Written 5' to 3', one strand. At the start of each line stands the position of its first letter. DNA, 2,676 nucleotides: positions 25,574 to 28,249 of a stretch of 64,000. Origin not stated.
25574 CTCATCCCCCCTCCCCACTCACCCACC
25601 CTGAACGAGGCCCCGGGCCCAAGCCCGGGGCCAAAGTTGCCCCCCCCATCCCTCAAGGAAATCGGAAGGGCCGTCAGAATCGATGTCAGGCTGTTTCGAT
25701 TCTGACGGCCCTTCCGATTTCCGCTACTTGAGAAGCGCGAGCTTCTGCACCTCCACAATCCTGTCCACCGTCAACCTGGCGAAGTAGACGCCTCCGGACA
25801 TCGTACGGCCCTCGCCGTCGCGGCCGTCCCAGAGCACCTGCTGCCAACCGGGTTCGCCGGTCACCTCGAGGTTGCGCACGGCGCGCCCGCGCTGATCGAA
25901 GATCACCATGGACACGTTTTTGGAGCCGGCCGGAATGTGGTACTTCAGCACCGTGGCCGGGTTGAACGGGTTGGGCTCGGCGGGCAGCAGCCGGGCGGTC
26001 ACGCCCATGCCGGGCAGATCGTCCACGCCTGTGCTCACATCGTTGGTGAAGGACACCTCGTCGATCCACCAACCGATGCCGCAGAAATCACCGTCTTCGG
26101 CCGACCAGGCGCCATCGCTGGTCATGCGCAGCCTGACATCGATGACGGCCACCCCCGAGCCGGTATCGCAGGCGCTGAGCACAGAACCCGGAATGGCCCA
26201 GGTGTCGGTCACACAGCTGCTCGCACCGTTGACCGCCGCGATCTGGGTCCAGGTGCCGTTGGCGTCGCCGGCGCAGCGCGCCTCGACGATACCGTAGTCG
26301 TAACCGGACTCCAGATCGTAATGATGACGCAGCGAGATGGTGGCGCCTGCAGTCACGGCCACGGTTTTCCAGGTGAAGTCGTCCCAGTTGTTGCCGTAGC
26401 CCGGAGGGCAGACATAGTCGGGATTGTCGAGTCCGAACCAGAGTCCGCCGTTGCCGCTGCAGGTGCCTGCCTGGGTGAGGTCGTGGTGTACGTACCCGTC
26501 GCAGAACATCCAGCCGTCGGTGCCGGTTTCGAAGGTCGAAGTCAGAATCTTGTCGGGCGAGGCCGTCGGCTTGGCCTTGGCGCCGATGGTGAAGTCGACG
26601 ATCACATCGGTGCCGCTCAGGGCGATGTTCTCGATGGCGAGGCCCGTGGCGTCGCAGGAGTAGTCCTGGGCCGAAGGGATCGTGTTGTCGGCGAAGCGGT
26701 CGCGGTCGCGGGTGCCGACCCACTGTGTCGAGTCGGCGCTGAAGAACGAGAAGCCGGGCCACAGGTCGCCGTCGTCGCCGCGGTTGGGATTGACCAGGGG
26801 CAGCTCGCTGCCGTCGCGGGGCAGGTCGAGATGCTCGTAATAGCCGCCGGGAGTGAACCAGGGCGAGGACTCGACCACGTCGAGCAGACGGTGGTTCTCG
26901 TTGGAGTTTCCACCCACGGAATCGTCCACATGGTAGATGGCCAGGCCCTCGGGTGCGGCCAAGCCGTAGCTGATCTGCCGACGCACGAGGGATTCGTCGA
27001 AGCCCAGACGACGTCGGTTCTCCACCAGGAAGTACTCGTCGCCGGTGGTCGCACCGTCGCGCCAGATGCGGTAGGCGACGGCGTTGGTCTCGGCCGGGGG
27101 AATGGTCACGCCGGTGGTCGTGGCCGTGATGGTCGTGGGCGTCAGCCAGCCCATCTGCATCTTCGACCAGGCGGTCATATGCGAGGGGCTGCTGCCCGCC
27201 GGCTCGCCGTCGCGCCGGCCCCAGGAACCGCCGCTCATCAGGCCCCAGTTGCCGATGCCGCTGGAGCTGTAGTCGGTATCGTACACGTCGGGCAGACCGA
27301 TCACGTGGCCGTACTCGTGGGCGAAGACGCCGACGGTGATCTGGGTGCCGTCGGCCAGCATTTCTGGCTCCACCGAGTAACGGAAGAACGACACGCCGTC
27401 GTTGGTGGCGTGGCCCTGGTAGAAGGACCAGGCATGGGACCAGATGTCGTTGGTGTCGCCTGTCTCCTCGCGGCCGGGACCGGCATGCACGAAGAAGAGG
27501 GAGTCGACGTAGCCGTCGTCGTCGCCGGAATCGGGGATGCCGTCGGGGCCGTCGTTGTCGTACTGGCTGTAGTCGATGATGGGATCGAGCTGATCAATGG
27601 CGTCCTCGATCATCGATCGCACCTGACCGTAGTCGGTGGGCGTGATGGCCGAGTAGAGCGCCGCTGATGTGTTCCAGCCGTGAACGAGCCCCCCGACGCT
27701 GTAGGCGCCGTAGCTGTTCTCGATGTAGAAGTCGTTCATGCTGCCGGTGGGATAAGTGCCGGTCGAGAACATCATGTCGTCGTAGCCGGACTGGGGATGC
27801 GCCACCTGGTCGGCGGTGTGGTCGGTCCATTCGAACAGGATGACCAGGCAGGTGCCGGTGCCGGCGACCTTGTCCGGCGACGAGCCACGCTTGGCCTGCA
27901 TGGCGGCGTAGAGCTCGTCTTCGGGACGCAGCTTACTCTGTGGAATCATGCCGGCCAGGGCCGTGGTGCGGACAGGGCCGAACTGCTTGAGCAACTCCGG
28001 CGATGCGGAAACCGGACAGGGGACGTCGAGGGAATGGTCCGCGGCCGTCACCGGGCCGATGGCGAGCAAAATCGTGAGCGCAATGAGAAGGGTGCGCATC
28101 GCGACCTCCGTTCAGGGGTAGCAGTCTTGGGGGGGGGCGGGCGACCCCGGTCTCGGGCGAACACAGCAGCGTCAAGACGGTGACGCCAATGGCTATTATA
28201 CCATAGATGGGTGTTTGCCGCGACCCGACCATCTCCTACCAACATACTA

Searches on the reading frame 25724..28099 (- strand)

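Call 7: search_protein_families(library=pfam, proteins=[window:25724-28099:-], max_evalue=0.001)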
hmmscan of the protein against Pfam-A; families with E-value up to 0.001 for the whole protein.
window:25724-28099:- (791 aa): 2 families
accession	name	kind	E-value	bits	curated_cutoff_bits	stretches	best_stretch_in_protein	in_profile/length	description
PF05547.17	Peptidase_M6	-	2.5e-28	99.6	22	1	100-318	43-293/294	Immune inhibitor A peptidase M6, catalytic domain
PF13860.13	FlgD_ig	-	2.6e-06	27.8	27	1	718-775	14-72/79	FlgD Ig-like domain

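Call 14: search_protein_families(library=ncbifam, proteins=[window:25724-28099:-], max_evalue=0.01)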
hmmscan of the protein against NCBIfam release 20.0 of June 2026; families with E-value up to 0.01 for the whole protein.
window:25724-28099:- (791 aa): 9 families
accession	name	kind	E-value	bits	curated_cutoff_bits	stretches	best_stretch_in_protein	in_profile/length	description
TIGR03296.1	M6dom_TIGR03296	domain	1e-55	189.6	110.8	1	97-371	12-277/286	M6 family metalloprotease domain-containing protein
NF052323.1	T9SSA_dep_M6i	equivalog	1.1e-18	66.6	600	1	257-364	254-356/1043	T9SS-dependent M6-like inactivated metalloprotease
NF038111.1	rhom_dep_M36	equivalog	0.0013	16.2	1700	0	579-686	1047-1165/1315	rhombosortase-dependent M36 family metallopeptidase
NF009453.0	PRK12813.1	equivalog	0.0016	18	264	1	718-773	115-168/223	flagellar basal body rod modification protein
NF005176.1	PRK06655.1-1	equivalog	0.0017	18.3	230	1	725-776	95-147/197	flagellar hook assembly protein FlgD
NF033628.1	snapalysin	exception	0.0024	17.7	300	1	257-294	150-180/207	snapalysin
NF009276.0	PRK12633.1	equivalog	0.0024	17.6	383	1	714-777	116-180/234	flagellar basal body rod modification protein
NF033707.1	T9SS_sortase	equivalog_domain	0.0077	13.9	420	0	707-779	1001-1078/1095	type IX secretion system sortase PorU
TIGR04183.1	Por_Secre_tail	domain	0.0079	16.2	23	0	709-787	3-69/72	T9SS type A sorting domain-containing protein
